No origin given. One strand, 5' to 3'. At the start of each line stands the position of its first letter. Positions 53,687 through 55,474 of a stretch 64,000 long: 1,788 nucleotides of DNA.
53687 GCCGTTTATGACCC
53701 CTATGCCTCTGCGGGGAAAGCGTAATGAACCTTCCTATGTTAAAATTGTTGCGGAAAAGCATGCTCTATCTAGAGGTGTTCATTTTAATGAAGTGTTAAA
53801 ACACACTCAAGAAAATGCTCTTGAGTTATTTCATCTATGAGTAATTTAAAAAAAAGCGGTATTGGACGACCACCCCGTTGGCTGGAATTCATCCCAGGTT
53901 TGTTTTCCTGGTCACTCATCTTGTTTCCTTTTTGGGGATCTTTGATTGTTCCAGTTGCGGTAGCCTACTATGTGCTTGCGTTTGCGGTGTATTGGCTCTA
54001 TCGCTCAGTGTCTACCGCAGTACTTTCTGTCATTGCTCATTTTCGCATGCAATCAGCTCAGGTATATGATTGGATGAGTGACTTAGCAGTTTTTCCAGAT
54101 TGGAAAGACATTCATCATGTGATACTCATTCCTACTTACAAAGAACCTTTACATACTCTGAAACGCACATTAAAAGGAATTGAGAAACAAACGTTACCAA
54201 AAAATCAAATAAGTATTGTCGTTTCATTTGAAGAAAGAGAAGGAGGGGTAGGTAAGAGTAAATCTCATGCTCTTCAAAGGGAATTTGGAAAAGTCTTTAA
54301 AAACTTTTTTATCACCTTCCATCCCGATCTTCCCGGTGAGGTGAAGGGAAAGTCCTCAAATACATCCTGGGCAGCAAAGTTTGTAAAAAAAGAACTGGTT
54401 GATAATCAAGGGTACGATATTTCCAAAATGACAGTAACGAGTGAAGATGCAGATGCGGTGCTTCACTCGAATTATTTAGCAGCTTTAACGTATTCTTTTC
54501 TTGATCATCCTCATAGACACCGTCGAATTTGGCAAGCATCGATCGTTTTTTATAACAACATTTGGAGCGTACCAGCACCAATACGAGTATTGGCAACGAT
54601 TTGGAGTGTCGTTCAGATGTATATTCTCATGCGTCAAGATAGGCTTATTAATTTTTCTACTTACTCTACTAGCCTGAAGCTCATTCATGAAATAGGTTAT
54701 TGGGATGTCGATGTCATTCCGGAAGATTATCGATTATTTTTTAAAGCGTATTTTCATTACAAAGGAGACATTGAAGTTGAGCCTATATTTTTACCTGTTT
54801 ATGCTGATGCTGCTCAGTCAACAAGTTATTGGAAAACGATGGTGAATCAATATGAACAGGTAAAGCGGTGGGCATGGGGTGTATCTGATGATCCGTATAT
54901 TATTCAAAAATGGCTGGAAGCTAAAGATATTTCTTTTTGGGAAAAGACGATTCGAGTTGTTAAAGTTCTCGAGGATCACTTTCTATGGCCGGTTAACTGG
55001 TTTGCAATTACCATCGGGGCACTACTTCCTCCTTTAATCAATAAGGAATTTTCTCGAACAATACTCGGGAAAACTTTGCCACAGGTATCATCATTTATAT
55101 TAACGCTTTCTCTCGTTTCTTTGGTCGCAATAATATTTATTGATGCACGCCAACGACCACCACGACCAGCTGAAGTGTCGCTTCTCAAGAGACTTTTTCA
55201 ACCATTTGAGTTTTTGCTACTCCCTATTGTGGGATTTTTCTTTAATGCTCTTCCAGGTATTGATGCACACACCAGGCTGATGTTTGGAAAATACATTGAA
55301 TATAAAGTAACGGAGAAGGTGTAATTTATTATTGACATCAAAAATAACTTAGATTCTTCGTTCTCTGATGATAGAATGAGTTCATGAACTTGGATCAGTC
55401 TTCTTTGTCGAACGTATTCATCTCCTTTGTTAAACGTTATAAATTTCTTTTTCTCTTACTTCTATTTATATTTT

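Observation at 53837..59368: Lipid-linked sugar donor module: QxxRW GT2 + ArnT/PMT-like GT-C + MraY/WecA-type transferase + UbiA-family DPPR-synthase-like enzyme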

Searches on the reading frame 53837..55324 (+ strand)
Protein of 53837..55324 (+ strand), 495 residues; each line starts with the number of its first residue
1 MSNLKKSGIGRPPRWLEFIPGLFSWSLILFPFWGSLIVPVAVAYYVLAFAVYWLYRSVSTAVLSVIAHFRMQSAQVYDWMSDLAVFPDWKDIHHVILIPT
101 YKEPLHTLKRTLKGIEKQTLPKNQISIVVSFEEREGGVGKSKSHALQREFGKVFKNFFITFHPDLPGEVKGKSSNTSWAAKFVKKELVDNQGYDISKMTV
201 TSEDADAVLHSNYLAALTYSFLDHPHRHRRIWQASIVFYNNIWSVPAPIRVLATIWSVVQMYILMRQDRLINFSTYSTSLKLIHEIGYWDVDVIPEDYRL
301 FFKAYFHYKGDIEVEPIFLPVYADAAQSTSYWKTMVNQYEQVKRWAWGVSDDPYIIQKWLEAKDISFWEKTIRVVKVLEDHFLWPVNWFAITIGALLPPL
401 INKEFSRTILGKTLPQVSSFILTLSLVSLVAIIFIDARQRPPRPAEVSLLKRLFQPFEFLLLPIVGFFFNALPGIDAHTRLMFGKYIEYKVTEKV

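Call 4: search_protein_families(library=pfam, proteins=[window:53837-55324:+], max_evalue=0.01)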
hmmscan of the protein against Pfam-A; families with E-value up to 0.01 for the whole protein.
window:53837-55324:+ (495 aa): 0 families

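Call 5: search_protein_families(library=ncbifam, proteins=[window:53837-55324:+], max_evalue=0.01)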
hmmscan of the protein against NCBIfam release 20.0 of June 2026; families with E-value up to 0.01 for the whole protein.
window:53837-55324:+ (495 aa): 0 families

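Call 8: search_solved_structures(query=window:53837-55324:+, max_evalue=10)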
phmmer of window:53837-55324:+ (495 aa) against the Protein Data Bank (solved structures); distinct sequences matched with E-value up to 10: 0.

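Call 10: search_protein_families(library=pfam, proteins=[window:53837-55324:+], max_evalue=10)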
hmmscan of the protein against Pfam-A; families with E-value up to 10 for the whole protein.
window:53837-55324:+ (495 aa): 0 families
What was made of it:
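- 53837..55324 (+): Membrane-integrated family-2 glycosyltransferase (495 aa) of the hyaluronan/cellulose-synthase type. Motifs: D204xD206, E296-D297, Q341xxR344W345. It has no Pfam hit of its own (calls 4, 10).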

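Call 11: find_homologous_proteins(query=window:53837-55324:+)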
Query window:53837-55324:+ (495 aa): 4266 proteins with E <= 0.001 among 8000 candidates; the best 120 are listed.
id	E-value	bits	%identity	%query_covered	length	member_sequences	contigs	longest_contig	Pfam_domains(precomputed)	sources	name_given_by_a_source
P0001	0.0e+0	1133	100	100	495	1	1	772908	-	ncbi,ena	-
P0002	1.5e-276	936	80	100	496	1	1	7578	PF13632.13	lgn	-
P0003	3.3e-275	932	79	100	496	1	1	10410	PF13632.13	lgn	-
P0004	3.8e-273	925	81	97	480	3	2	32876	PF13632.13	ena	-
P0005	7.7e-273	924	80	98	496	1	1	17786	-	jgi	jgi:cellulose synthase/poly-beta-1,6-N-acetylglucosamine synthase-like glycosyltransferase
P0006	1.4e-272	923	82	98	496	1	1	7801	PF13632.13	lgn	-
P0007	1.9e-272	923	79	99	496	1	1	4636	PF13632.13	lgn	-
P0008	1.0e-270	917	79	100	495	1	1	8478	PF13632.13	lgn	-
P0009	1.2e-269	913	79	100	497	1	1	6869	PF13632.13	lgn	-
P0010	2.5e-268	909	77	98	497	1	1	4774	PF13632.13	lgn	-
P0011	4.9e-268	908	79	97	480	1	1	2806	PF13632.13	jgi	jgi:hypothetical protein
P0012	7.8e-267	904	77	100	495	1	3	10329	PF13632.13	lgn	-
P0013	9.4e-267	904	79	97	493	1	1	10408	PF13632.13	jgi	jgi:cellulose synthase/poly-beta-1,6-N-acetylglucosamine synthase-like glycosyltransferase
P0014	2.8e-266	902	78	97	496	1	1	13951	-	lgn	-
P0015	4.6e-265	898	77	100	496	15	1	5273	-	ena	-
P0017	2.5e-260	883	77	97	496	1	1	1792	PF13632.13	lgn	-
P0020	1.1e-255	867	76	97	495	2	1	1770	PF13632.13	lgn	-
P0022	4.4e-240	816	68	100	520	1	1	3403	PF13632.13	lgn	-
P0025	1.3e-231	788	68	100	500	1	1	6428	PF13632.13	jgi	-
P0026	2.9e-231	787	67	98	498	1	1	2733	PF13632.13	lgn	-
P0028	1.1e-228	778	67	97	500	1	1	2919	PF13632.13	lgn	-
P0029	1.5e-228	778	66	98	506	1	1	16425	PF13632.13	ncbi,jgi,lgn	-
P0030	1.6e-227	775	68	98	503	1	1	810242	PF13632.13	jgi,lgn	-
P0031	1.6e-227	774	67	97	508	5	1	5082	PF13632.13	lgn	-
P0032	1.6e-227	774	66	98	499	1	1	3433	PF13632.13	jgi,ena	-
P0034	4.5e-227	773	67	97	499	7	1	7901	PF13632.13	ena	-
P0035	4.9e-227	773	67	97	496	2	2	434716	PF13632.13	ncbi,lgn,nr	ncbi:MAG TPA: glycosyltransferase family 2 protein [Patescibacteria group bacterium]|nr:glycosyltran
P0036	5.2e-227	773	66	98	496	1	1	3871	PF13632.13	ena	-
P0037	8.1e-227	772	64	100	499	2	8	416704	PF13632.13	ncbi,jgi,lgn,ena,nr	ncbi:MAG: hypothetical protein UX04_C0002G0182 [Microgenomates group bacterium GW2011_GWF2_45_18]|nr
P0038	1.4e-226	771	66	98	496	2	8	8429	PF13632.13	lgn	-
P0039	2.1e-226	771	65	98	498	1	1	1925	PF13632.13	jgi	-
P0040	3.2e-226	770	64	98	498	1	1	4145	PF13632.13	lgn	-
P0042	6.2e-226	769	67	98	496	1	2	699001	PF13632.13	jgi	jgi:hypothetical protein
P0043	2.3e-225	767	65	100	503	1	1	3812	PF13632.13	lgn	-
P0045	4.9e-225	766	67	97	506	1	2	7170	PF13632.13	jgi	jgi:cellulose synthase/poly-beta-1,6-N-acetylglucosamine synthase-like glycosyltransferase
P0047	7.2e-225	766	63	100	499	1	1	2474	PF13632.13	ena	-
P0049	1.0e-224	765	63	100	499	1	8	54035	PF13632.13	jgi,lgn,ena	-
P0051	1.4e-224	765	64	100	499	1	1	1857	PF13632.13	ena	-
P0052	1.4e-224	765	66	97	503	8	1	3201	PF13632.13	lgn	-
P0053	2.1e-224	764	66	98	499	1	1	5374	PF13632.13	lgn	-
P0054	2.1e-224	764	65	97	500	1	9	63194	PF13632.13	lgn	-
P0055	3.4e-224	764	68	98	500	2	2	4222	PF13632.13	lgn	-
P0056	4.5e-224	763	64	98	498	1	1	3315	PF13632.13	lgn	-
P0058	1.0e-223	762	65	98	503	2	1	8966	PF13632.13,PF13641.13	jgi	jgi:cellulose synthase/poly-beta-1,6-N-acetylglucosamine synthase-like glycosyltransferase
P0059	1.1e-223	762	63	100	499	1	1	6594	PF13632.13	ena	-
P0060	1.2e-223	762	66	97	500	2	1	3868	PF13632.13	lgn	-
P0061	3.5e-223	760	66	97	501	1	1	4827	PF13632.13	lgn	-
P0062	3.7e-223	760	65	98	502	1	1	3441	PF13632.13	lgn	-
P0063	3.9e-223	760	66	98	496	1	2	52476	PF13632.13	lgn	-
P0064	3.9e-223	760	65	97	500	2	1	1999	PF13632.13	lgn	-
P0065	4.9e-223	760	65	98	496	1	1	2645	PF13632.13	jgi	jgi:cellulose synthase/poly-beta-1,6-N-acetylglucosamine synthase-like glycosyltransferase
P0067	5.8e-223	759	65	97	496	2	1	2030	PF13632.13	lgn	-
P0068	9.3e-223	759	65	97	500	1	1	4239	PF13632.13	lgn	-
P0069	1.1e-222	759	66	98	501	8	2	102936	PF13632.13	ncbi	-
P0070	1.1e-222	759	67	97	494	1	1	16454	PF13632.13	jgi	jgi:hypothetical protein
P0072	1.8e-222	758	66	97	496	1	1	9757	PF13632.13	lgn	-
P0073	2.1e-222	758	65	98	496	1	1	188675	PF13632.13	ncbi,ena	-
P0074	2.6e-222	757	64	100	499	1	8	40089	PF13632.13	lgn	-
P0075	3.0e-222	757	67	97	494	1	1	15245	PF13632.13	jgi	jgi:cellulose synthase/poly-beta-1,6-N-acetylglucosamine synthase-like glycosyltransferase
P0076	4.8e-222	756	66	98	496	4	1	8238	PF13632.13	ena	-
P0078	8.6e-222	756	66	98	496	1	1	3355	PF13632.13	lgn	-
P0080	1.5e-221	755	65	100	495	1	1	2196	PF13632.13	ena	-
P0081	2.3e-221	754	64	97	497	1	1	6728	PF13632.13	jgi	jgi:hypothetical protein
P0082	2.3e-221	754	66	97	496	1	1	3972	PF13632.13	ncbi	-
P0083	3.0e-221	754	65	97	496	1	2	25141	PF13632.13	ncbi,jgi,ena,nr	ncbi:MAG TPA: glycosyltransferase family 2 protein [Patescibacteria group bacterium]|nr:glycosyltran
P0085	4.1e-221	753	65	98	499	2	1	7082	PF13632.13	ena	-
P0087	4.3e-221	753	64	100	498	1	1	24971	PF13632.13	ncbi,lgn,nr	ncbi:MAG TPA: glycosyltransferase family 2 protein [Candidatus Saccharimonadia bacterium]|nr:glycosy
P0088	4.7e-221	753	65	97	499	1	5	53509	PF13632.13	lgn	-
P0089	5.3e-221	753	65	97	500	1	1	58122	PF13632.13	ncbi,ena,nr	ncbi:hypothetical protein A2W24_01545 [Microgenomates group bacterium RBG_16_45_19]|nr:MAG: hypothet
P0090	6.2e-221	753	65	97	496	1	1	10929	PF13632.13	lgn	-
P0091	6.4e-221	753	66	97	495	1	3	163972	PF13632.13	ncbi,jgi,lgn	-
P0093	1.2e-220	752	64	97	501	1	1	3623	PF13632.13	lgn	-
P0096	1.7e-220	751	65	98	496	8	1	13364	PF13632.13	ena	-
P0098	1.9e-220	751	64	97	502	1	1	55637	PF13632.13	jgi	jgi:cellulose synthase/poly-beta-1,6-N-acetylglucosamine synthase-like glycosyltransferase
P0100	2.8e-220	751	65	98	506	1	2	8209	PF13632.13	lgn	-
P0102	7.5e-220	749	66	98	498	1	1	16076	PF13632.13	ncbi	ncbi:MAG TPA: glycosyltransferase family 2 protein [Patescibacteria group bacterium]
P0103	9.1e-220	749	66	97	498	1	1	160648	PF13632.13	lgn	-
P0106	1.2e-219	748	66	98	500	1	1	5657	PF13632.13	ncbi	-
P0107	1.5e-219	748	64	97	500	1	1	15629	PF13632.13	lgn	-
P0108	3.7e-219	747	64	97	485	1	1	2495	PF13632.13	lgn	-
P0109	4.3e-219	747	64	97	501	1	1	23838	PF13632.13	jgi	jgi:cellulose synthase/poly-beta-1,6-N-acetylglucosamine synthase-like glycosyltransferase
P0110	4.7e-219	747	63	100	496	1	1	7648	PF13632.13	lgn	-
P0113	6.9e-219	746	66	97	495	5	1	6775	PF13632.13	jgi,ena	-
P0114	7.4e-219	746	63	100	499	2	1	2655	PF13632.13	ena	-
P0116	9.0e-219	746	65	97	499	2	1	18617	PF13632.13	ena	-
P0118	1.4e-218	745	62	97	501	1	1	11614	PF13632.13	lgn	-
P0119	1.5e-218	745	63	97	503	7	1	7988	PF13632.13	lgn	-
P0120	1.7e-218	745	65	97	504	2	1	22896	PF13632.13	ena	-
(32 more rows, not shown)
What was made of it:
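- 53837..55324 (+): More than 4266 homologues exist, 62-82% identical among the best 120, and many carry PF13632 (call 11).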

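Call 28: search_solved_structures(query=A2, max_evalue=10, show_alignments=2)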
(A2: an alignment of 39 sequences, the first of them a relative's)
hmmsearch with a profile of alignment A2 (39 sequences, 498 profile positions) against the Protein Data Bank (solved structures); distinct sequences matched with E-value up to 10: 2.
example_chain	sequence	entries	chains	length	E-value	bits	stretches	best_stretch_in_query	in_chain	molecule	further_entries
4rv1_A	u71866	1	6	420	0.51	12.5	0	156-210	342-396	Engineered Protein OR497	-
4hxt_A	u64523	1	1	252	2.1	10.5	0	156-210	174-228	De Novo Protein OR329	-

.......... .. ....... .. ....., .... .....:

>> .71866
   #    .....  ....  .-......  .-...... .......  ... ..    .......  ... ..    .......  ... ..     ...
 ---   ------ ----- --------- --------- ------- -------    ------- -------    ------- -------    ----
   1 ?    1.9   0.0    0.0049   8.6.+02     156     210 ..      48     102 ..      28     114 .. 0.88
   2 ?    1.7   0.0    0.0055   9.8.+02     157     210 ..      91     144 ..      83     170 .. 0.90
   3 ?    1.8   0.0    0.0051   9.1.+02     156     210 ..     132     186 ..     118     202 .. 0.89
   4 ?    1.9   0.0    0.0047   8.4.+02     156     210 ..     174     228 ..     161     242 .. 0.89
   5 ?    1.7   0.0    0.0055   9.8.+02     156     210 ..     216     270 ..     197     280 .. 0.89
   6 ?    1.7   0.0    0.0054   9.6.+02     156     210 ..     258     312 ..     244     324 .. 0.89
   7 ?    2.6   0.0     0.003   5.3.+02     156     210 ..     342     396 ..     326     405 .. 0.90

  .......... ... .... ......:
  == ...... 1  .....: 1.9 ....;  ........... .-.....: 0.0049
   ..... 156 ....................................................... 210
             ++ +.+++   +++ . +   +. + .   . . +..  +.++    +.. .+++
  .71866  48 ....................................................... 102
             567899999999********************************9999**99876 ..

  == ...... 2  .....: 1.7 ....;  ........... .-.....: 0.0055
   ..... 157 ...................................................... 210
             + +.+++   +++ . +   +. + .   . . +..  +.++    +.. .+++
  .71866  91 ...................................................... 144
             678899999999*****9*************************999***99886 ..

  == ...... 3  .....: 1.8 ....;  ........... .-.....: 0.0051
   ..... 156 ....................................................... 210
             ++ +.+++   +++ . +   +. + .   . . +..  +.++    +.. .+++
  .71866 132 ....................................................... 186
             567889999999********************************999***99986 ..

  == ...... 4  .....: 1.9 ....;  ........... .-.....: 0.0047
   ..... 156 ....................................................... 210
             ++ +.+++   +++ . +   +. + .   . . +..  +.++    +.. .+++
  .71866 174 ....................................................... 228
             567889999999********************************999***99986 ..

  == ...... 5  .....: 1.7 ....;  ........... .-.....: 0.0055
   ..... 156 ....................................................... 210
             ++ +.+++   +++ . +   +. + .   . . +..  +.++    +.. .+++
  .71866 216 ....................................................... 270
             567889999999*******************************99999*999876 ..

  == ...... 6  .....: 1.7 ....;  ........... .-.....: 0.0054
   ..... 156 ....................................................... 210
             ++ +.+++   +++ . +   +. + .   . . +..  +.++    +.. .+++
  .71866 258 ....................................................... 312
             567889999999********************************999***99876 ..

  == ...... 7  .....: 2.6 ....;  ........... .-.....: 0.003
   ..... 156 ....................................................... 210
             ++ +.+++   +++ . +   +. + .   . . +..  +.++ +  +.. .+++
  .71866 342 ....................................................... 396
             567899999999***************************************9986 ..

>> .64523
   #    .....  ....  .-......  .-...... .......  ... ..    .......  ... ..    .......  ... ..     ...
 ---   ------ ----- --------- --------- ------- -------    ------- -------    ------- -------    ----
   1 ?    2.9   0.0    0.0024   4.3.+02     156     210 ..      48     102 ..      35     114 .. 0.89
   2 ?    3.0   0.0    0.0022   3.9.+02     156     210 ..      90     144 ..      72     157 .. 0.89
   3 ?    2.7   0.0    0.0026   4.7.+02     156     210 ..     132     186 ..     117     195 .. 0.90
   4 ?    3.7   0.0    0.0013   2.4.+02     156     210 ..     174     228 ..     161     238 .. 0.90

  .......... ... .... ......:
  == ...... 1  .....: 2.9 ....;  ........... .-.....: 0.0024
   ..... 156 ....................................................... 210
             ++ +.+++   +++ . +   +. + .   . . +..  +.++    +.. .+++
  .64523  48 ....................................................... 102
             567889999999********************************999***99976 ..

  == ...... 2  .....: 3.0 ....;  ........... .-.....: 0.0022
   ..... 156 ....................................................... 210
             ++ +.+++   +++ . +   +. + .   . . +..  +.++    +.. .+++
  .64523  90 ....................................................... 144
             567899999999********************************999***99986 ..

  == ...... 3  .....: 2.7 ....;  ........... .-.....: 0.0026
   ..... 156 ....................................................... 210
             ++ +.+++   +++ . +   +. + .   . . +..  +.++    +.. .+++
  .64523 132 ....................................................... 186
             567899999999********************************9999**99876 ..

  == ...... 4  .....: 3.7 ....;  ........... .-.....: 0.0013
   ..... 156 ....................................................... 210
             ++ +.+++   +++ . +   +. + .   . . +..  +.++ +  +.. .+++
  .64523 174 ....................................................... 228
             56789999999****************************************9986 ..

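Call 48: predict_structure(alignment_id=A2)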
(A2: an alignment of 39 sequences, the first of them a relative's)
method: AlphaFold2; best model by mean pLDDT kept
length: 495 residues; sequences in the alignment: 39
mean_pLDDT: 84.4   pTM: 0.84
mean pLDDT of the five models: 84.4, 83.9, 83.8, 83.1, 76.3
residues with pLDDT >= 90: 209; 70-90: 230; 50-70: 37; < 50: 19
segments of 3 or more residues with pLDDT < 50: 1-10, 487-495
pLDDT, mean of each block of 10 residues (from residue 1): 43 65 79 85 84 85 93 95 94 97 94 97 98 94 98 97 86 90 97 97 95 97 95 93 90 90 80 88 94 74 87 92 89 89 68 78 80 77 63 72 82 81 79 87 80 79 81 75 56 33
secondary structure, 60 per line:
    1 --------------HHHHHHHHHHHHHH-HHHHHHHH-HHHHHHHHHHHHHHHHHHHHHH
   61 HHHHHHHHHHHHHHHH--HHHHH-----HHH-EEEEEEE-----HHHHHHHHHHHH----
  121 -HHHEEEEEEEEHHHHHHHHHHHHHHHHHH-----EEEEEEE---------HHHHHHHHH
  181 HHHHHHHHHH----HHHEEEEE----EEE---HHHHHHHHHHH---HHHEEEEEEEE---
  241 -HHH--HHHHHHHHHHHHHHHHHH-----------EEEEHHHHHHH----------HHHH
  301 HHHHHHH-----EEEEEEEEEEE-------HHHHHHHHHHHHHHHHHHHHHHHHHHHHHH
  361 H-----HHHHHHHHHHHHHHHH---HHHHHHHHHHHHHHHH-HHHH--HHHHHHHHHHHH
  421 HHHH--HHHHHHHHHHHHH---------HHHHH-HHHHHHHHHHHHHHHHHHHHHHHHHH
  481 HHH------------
elements in order: H15-28 H30-37 H39-76 H79-83 E93-99 H105-116 E125-132 H133-150 E156-162 H172-190 E198-202 E207-209 H213-223 E230-237 H247-264 E276-279 H280-286 H297-307 E313-323 H331-361 H367-382 H386-401 H403-406 H409-424 H427-439 H449-453 H455-483
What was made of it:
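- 53837..55324 (+): The AlphaFold model has pLDDT 84 (call 48).
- On Processive membrane GT2 synthases (BcsA/HAS/chitin synthase type): The model has pLDDT 84 and pTM 0.84 (call 48).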

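Call 52: fold_search(model_id=the predicted structure, library=pdb)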
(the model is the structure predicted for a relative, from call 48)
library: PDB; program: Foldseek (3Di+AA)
matches with E <= 10: 1001; with E <= 0.001: 181
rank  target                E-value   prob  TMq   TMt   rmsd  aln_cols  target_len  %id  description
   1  7sp7_A                2.4e-10  1.00  0.49  0.48  17.4       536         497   12  Chlorella virus hyaluronan synthase inhibited by UDP (released 2022-04-06)
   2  9yq5_A                5.3e-10  1.00  0.45  0.45  18.1       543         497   11  Chlorella virus hyaluronan synthase bound to an inserted UDP-GlcA (released 2025-12-10)
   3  9yq2_A                6.1e-10  1.00  0.45  0.46  17.4       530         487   12  Chlorella virus hyaluronan synthase bound to DDM (released 2025-12-10)
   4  7sp8_A                6.4e-10  1.00  0.46  0.45  16.7       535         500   14  Chlorella virus Hyaluronan Synthase bound to UDP-GlcNAc (released 2022-04-06)
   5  8sne_A                6.6e-10  1.00  0.45  0.46  17.6       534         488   12  Chlorella virus Hyaluronan Synthase bound to GlcA extended GlcNAc primer and UDP (released 2024-05-01)
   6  7sp9_A                9.9e-10  1.00  0.48  0.48  16.8       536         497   10  Chlorella virus Hyaluronan Synthase in the GlcNAc-primed channel-closed state (released 2022-04-06)
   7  5ej1_A                3.1e-09  1.00  0.49  0.35  15.6       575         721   15  Pre-translocation state of bacterial cellulose synthase (released 2016-03-30)
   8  9yq4_A                4.0e-09  1.00  0.46  0.46  17.8       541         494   12  Chlorella virus hyaluronan synthase bound to a proofreading UDP-GlcA (released 2025-12-10)
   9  8smm_A                5.5e-09  1.00  0.47  0.46  14.9       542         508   11  Xenopus laevis hyaluronan synthase 1 (released 2024-05-01)
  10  9b8v_E                7.2e-09  1.00  0.49  0.31  17.1       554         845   15  AlphaFold2 informed cryo-EM model of the E. coli cellulose synthase BcsAG3B6 complex (released 2025-02-19)
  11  8smp_A                9.3e-09  1.00  0.46  0.43  15.8       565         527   11  Xenopus laevis hyaluronan synthase 1, UDP-bound, gating loop inserted state (released 2024-05-01)
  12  8snc_A                1.4e-08  1.00  0.47  0.47  17.5       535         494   11  Chlorella virus Hyaluronan Synthase bound to GlcA extended GlcNAc primer (released 2024-05-01)
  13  9kqc_A                1.7e-08  1.00  0.47  0.47  16.6       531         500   14  Chlorella virus Hyaluronan Synthase bound to VNAR (released 2025-05-14)
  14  4p00_A                2.0e-08  1.00  0.53  0.37  13.7       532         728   14  Bacterial Cellulose Synthase in complex with cyclic-di-GMP and UDP (released 2014-04-09)
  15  6yv7_B                3.1e-08  1.00  0.42  0.59  13.0       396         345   12  Mannosyltransferase PcManGT from Pyrobaculum calidifontis (released 2020-07-22)
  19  6yv7_A                8.1e-08  1.00  0.44  0.60   9.7       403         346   13  Mannosyltransferase PcManGT from Pyrobaculum calidifontis (released 2020-07-22)
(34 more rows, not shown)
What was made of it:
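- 53837..55324 (+): Top Foldseek PDB hits are Chlorella-virus HAS 7sp7 at 2.4e-10, BcsA 5ej1/4p00 and Xenopus HAS1 (call 52).
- On Processive membrane GT2 synthases (BcsA/HAS/chitin synthase type): Foldseek finds HAS 7sp7 at 2.4e-10 and BcsA 4p00 at TMq 0.53 (call 52). The minimal CesA-like but non-polymerising PcManGT (6yv7) is also a good structural match (call 52).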
